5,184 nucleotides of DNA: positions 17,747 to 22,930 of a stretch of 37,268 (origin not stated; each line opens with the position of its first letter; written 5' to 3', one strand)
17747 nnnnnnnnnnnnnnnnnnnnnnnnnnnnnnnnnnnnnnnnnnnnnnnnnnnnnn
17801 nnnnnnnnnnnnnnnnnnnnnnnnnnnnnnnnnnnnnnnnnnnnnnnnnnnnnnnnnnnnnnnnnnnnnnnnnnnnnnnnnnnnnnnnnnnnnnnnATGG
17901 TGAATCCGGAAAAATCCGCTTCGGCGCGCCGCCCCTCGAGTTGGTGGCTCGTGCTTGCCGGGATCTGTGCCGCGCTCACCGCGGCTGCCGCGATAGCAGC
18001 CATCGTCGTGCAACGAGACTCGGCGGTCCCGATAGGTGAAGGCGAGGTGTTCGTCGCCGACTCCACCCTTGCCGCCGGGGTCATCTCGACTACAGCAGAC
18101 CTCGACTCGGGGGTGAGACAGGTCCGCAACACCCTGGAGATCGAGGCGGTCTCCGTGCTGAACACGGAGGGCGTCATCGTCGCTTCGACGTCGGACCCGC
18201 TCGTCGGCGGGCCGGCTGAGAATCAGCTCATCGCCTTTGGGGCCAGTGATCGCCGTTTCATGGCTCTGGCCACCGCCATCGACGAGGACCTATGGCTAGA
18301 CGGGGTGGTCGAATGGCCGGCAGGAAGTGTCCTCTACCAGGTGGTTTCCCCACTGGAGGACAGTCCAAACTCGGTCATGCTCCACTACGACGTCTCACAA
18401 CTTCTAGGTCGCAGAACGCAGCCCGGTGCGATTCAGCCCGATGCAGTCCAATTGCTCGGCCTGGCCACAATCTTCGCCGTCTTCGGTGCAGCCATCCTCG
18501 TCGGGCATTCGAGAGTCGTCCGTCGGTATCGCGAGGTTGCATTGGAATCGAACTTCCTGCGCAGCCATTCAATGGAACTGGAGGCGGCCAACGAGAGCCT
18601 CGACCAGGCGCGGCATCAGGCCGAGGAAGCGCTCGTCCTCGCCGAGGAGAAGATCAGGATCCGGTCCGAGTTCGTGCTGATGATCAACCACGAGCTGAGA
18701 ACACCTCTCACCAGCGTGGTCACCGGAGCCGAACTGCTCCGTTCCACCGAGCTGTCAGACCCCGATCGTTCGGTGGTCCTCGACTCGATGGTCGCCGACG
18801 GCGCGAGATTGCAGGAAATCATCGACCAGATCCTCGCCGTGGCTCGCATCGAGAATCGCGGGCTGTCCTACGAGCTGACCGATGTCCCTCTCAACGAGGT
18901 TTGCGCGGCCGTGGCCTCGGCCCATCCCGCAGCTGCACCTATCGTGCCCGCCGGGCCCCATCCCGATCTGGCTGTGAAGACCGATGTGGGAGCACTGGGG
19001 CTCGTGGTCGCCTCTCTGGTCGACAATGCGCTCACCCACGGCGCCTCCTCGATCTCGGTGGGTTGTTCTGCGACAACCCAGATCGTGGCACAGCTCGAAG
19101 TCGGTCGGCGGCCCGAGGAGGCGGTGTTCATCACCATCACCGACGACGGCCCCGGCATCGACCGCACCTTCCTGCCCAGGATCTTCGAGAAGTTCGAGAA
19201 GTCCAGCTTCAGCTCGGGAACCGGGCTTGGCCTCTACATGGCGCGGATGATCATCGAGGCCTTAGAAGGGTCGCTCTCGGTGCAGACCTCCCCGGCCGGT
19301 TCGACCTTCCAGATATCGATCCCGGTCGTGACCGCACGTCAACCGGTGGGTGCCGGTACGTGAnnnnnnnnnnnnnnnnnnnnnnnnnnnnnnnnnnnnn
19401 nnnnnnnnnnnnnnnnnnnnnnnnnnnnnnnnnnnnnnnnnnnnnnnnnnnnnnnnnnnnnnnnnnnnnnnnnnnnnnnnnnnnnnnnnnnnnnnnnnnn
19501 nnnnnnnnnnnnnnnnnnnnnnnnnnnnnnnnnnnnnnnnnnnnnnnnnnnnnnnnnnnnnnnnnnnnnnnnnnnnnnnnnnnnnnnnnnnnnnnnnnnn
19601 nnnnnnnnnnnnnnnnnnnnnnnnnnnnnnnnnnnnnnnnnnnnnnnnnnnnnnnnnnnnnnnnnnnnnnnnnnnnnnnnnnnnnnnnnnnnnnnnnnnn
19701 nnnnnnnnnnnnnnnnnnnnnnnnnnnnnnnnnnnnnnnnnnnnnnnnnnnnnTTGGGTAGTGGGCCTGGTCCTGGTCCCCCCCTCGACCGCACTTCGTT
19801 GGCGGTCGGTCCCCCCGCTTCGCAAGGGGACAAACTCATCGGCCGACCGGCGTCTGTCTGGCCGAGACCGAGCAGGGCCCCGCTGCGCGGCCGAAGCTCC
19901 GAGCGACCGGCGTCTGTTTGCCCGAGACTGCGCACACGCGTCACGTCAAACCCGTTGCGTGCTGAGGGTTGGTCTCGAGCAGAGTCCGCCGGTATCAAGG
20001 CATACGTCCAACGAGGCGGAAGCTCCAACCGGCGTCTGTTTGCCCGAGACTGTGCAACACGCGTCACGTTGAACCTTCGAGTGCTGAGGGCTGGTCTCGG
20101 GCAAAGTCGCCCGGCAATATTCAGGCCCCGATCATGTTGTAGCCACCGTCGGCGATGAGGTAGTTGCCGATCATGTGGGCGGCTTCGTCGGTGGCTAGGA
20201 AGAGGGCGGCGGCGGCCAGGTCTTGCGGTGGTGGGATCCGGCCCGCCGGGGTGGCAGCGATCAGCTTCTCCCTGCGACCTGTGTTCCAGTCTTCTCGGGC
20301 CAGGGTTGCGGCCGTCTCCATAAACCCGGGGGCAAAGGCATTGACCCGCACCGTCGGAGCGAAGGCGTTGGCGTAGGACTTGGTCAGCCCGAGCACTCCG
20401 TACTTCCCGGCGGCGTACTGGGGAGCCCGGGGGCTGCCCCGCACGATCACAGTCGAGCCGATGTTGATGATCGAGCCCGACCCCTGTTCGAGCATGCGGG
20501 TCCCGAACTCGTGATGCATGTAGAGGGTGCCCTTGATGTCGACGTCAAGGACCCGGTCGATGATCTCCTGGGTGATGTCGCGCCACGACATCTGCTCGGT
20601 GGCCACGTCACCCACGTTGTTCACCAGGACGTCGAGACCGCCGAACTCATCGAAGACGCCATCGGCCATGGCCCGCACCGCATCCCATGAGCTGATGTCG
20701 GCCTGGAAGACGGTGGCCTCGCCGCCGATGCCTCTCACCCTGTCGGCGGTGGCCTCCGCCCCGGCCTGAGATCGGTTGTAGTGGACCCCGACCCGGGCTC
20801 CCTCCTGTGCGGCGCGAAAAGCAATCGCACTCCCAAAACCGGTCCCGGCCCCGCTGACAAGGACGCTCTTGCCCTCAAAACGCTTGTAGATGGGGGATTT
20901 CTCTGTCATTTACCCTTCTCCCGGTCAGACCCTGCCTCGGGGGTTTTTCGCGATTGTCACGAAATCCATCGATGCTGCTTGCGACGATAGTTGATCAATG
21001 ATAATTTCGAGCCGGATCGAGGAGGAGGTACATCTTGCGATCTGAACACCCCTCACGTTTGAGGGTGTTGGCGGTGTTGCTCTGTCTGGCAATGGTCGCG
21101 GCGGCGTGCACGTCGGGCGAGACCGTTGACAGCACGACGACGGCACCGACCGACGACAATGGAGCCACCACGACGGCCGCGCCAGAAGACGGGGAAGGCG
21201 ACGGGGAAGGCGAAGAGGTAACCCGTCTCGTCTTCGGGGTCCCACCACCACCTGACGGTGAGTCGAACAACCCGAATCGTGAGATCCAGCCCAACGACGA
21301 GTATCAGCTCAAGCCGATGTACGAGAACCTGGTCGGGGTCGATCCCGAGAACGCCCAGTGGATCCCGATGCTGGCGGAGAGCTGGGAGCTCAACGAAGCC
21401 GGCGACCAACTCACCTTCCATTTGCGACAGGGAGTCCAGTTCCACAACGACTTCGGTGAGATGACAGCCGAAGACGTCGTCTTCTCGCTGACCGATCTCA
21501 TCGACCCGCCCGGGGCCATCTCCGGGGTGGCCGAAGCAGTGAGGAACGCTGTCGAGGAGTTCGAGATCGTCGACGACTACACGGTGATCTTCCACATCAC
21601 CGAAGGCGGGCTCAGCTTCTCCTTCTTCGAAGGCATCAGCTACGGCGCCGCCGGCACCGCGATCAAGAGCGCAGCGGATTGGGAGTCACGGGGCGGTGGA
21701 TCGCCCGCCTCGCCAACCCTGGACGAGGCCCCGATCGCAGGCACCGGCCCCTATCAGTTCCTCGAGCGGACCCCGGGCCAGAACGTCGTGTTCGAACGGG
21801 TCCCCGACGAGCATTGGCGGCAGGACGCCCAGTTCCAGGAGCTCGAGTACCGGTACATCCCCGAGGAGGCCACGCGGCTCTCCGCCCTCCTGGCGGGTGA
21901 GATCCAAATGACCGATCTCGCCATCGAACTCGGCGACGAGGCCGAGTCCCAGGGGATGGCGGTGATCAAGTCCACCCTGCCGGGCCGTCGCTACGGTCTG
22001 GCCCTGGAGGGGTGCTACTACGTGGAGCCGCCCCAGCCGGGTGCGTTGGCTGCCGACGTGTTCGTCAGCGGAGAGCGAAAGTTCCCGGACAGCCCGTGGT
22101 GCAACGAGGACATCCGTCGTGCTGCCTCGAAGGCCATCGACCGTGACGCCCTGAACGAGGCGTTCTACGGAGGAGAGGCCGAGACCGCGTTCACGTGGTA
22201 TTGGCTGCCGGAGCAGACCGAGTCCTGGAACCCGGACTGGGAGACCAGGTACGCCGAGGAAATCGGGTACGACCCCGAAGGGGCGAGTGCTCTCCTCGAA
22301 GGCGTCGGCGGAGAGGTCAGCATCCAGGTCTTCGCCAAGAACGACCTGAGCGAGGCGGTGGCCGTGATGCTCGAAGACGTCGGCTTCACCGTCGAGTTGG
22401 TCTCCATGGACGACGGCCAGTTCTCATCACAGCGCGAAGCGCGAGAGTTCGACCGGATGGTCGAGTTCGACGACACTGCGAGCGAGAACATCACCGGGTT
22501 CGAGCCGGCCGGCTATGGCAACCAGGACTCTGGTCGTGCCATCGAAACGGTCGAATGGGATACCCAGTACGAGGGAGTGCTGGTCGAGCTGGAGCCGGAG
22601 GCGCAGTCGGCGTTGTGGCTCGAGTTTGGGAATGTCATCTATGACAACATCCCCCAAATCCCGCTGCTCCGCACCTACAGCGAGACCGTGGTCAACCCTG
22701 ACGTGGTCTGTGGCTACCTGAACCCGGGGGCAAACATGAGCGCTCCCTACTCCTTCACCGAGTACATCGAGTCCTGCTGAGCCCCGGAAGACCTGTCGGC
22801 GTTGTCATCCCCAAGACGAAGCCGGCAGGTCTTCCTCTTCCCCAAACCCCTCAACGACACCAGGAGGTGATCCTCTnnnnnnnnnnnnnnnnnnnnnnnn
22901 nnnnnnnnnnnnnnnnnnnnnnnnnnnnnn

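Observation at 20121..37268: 17-kb candidate catabolic island built around three cytoplasmic LVIVD beta-propeller paralogs; pathway not recognisable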

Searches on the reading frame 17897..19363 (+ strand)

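Call 16: search_protein_families(library=pfam, proteins=[window:17897-19363:+], max_evalue=0.0001)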
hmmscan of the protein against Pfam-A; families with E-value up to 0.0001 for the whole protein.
window:17897-19363:+ (488 aa): 2 families
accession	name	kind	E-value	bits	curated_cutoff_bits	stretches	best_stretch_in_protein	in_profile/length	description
PF02518.31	HATPase_c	-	1.5e-19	70.9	26.4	1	363-477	2-109/111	Histidine kinase-, DNA gyrase B-, and HSP90-like ATPase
PF00512.31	HisKA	-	6.5e-14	52.2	26.9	1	256-320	2-65/66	His Kinase A (phospho-acceptor) domain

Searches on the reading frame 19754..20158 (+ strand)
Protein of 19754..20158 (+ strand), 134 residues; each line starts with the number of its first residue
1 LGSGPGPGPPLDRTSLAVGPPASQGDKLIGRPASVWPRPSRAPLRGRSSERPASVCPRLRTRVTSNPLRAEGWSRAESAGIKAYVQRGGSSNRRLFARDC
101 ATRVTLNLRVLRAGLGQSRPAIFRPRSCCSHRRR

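Call 16: search_protein_families(library=pfam, proteins=[window:19754-20158:+], max_evalue=0.0001)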
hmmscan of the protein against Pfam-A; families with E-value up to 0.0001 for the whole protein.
window:19754-20158:+ (134 aa): 0 families

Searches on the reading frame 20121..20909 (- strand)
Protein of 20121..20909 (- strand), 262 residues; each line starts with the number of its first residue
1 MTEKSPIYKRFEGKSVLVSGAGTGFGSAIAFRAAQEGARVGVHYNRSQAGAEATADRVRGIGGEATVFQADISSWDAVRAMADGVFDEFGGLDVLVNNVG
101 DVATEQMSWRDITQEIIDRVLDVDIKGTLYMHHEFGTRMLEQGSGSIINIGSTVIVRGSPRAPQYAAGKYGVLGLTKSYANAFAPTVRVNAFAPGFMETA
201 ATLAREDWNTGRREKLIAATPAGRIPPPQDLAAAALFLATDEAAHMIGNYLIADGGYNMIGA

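Call 3: search_protein_families(library=pfam, proteins=[window:20121-20909:-], max_evalue=0.01)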
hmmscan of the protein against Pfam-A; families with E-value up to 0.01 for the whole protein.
window:20121-20909:- (262 aa): 3 families
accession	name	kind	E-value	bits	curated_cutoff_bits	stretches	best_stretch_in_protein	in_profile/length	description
PF13561.12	adh_short_C2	-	1.3e-47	162.8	27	1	20-258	1-236/236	Enoyl-(Acyl carrier protein) reductase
PF00106.31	adh_short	-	2.4e-44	151.6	26.6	1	14-207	1-192/195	short chain dehydrogenase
PF08659.16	KR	-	1.9e-08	34.9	22.6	1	16-176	3-160/180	KR domain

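Call 7: search_protein_families(library=ncbifam, proteins=[window:20121-20909:-], max_evalue=0.001)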
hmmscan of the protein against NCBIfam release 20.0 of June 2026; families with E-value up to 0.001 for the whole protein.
window:20121-20909:- (262 aa): 217 families (the best 25 are shown)
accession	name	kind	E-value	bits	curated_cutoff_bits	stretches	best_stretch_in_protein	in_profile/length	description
NF005559.1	PRK07231.1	subfamily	9.9e-59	198.8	215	1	10-257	1-247/249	glucose 1-dehydrogenase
NF004818.0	PRK06172.1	equivalog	1.1e-52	178.9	336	1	9-258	3-251/253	SDR family oxidoreductase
NF004198.0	PRK05653.1-3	equivalog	3e-51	174.2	296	1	10-258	4-247/248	3-oxoacyl-ACP reductase FabG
TIGR01832.1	kduD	equivalog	3e-47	161.2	338.85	1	11-257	3-245/248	2-dehydro-3-deoxy-D-gluconate 5-dehydrogenase KduD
TIGR01830.1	3oxo_ACP_reduc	equivalog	3.1e-47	161.3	297.75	1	16-256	1-237/239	3-oxoacyl-[acyl-carrier-protein] reductase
NF009466.0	PRK12826.1-2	subfamily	2.9e-46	157.9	222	1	14-258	4-245/248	3-oxoacyl-ACP reductase FabG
NF004791.0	PRK06138.1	equivalog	3.4e-46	157.6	312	1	10-258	2-250/252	SDR family oxidoreductase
NF005469.0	PRK07063.1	equivalog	5.3e-46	157.3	306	1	9-259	3-256/260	SDR family oxidoreductase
NF005309.0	PRK06841.1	subfamily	3.5e-45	154.5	286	1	10-258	12-253/255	GolD/DthD family dehydrogenase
NF005390.0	PRK06935.1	equivalog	5.5e-45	153.7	369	1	10-257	12-255/258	2-dehydro-3-deoxy-D-gluconate 5-dehydrogenase KduD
NF053807.1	RhamDHLra1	equivalog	6.8e-43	147.2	400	1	12-257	3-247/252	L-rhamnose 1-dehydrogenase Lra1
NF005067.0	PRK06484.1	equivalog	2.3e-42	145.3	713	1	12-261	8-255/524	short chain dehydrogenase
NF052558.1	MBtsdlDhBudC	equivalog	1.4e-41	142.7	270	1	11-258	1-242/250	meso-2,3-butanediol dehydrogenase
NF006493.1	PRK08936.1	subfamily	3.2e-41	141.3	420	1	7-258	1-251/261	glucose-1-dehydrogenase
NF004197.0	PRK05653.1-1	equivalog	3.3e-41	141.5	332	1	10-259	4-248/249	3-oxoacyl-ACP reductase FabG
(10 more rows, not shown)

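Call 80: search_solved_structures(query=window:20121-20906:-, max_evalue=1e-35)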
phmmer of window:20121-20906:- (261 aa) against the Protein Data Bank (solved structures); distinct sequences matched with E-value up to 1e-35: 12.
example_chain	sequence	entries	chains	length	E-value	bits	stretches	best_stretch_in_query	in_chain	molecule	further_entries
3osu_A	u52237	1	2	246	4.1e-40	141.2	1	13-256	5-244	3-oxoacyl-[acyl-carrier-protein] reductase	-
3sj7_A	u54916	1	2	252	4.2e-40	141.2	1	13-256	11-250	3-oxoacyl-(Acyl-carrier-protein) reductase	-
2uvd_A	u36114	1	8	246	3.7e-38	134.9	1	11-256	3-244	3-OXOACYL-(ACYL-CARRIER-PROTEIN) REDUCTASE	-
5end_A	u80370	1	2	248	1.4e-37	133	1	8-259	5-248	3-oxoacyl-[acyl-carrier-protein] reductase FabG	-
3u09_A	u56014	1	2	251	3.7e-37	131.6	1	8-259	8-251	3-oxoacyl-[acyl-carrier-protein] reductase FabG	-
3rro_A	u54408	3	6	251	5.1e-37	131.1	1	8-259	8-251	3-ketoacyl-(acyl-carrier-protein) reductase | 3-oxoacyl-[acyl-carrier protein] reductase | 3-oxoacyl-[acyl-carrier-protein] reductase FabG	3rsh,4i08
3op4_A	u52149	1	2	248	5.2e-37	131.1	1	8-259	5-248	3-oxoacyl-[acyl-carrier protein] reductase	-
4jro_A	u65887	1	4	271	1.1e-36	130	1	10-256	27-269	FabG protein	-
3tzc_A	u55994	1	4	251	1.8e-36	129.3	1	8-259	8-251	3-oxoacyl-[acyl-carrier protein] reductase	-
3tzk_A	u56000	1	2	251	2.1e-36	129.1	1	8-259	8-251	3-oxoacyl-[acyl-carrier protein] reductase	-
4wjz_A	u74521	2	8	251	3.3e-36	128.5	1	8-259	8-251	3-oxoacyl-[acyl-carrier-protein] reductase FabG | 3-oxoacyl-[acyl-carrier protein] reductase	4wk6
3tzh_A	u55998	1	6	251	8.6e-36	127.1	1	8-259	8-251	3-oxoacyl-[acyl-carrier protein] reductase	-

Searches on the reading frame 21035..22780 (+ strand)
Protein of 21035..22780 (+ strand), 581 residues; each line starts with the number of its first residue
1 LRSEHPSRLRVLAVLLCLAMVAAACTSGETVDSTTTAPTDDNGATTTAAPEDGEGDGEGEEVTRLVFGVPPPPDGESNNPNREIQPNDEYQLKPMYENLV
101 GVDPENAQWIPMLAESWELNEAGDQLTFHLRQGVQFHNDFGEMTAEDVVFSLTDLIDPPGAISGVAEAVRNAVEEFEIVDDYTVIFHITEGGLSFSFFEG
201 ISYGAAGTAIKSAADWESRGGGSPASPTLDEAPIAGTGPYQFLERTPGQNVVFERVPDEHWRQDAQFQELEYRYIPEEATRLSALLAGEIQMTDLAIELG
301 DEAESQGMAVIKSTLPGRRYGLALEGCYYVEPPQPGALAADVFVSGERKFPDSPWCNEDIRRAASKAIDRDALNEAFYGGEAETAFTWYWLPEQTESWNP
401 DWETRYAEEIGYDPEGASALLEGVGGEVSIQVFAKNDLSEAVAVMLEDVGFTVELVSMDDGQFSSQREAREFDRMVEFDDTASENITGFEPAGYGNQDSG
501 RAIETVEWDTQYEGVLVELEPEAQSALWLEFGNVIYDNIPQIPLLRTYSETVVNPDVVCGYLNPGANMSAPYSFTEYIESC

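Call 3: search_protein_families(library=pfam, proteins=[window:21035-22780:+], max_evalue=0.01)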
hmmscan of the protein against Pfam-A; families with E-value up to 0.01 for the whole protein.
window:21035-22780:+ (581 aa): 1 family
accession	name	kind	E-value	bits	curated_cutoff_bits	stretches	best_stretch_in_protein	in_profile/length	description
PF00496.27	SBP_bac_5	-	5.6e-52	177.5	32.4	1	109-474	2-341/368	Bacterial extracellular solute-binding proteins, family 5 Middle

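Call 7: search_protein_families(library=ncbifam, proteins=[window:21035-22780:+], max_evalue=0.001)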
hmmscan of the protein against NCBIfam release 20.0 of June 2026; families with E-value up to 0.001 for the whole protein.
window:21035-22780:+ (581 aa): 10 families
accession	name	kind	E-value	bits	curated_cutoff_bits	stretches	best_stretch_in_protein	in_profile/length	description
NF045467.1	Opp4A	equivalog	8.1e-19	67.3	650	1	23-425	2-379/556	oligopeptide ABC transporter substrate-binding protein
NF011689.0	PRK15109.1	equivalog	3.8e-18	65.5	560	1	95-291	65-268/547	ABC transporter substrate-binding protein SapA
TIGR02294.1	nickel_nikA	equivalog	2.1e-15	56.2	393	1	84-426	24-327/501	nickel ABC transporter substrate-binding protein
NF043070.1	DppA_dipep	equivalog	2.3e-14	52.9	1005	1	93-293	58-265/535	dipeptide ABC transporter periplasmic-binding protein DppA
NF045468.1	Opp5A_nikA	equivalog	8.7e-14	50.9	600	1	95-299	44-223/488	nickel ABC transporter substrate-binding protein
NF047575.1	opine_bind_CntA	exception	1.5e-13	50.2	800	1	95-425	65-359/535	staphylopine-dependent metal ABC transporter substrate-binding lipoprotein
TIGR04028.1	SBP_KPN_01854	hypoth_equivalog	6.6e-11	41.5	468.5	1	97-302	32-236/509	TIGR04028 family ABC transporter substrate-binding protein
NF011942.0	PRK15413.1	equivalog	2.4e-08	33.1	594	1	93-292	56-240/512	glutathione ABC transporter substrate-binding protein GsiB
NF007287.0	PRK09755.1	equivalog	1.4e-06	27.4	1098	1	94-161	62-127/535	ABC transporter substrate-binding protein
NF011684.0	PRK15104.1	equivalog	2.2e-05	23.4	947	1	93-161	67-132/543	oligopeptide ABC transporter substrate-binding protein OppA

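Call 45: search_solved_structures(query=window:21035-22777:+, max_evalue=1e-8)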
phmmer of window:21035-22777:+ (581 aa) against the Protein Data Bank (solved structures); distinct sequences matched with E-value up to 1e-8: 27.
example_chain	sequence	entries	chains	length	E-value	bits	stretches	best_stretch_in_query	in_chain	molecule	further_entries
1dpe_A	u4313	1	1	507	3.5e-17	65.4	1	91-294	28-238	DIPEPTIDE-BINDING PROTEIN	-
1dpp_A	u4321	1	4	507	4.5e-17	65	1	93-424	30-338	DIPEPTIDE BINDING PROTEIN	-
8z1z_F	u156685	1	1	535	4.9e-17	64.9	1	92-294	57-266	Dipeptide-binding protein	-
8z1y_F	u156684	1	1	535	5.1e-17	64.8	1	92-294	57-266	Dipeptide-binding protein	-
5u4o_A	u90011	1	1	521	7.9e-15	57.6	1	86-294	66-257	ABC transporter substrate-binding protein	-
8upi_A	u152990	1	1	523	9.2e-15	57.4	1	91-292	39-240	Peptide ABC transporter substrate-binding protein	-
6tfq_A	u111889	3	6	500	1.7e-14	56.5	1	93-292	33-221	ABC transporter substrate-binding protein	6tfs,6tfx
6ofq_A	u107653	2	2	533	2e-14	56.3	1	74-292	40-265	Heme-binding protein A / AI-2 binding protein A | Heme-binding protein A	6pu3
6hlx_A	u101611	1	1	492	2.2e-14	56.1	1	107-302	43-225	AgaA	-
5ipw_A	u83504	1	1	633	3.3e-14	55.6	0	86-190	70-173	Oligopeptide ABC transporter, periplasmic oligopeptide-binding protein, putative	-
4qfk_H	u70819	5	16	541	9.8e-14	54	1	94-293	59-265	ABC transporter periplasmic peptide-binding protein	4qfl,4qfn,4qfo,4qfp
3m8u_A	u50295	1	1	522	3.1e-13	52.4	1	95-295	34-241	Heme-binding protein A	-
8c6u_A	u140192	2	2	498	7.2e-13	51.1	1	73-292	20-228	Agrocinopine utilization periplasmic binding protein AccA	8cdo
8caw_A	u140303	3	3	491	7.8e-13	51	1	73-292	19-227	Agrocinopine utilization periplasmic binding protein AccA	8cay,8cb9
8c6r_A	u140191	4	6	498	8e-13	51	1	73-292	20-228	Agrocinopine utilization periplasmic binding protein AccA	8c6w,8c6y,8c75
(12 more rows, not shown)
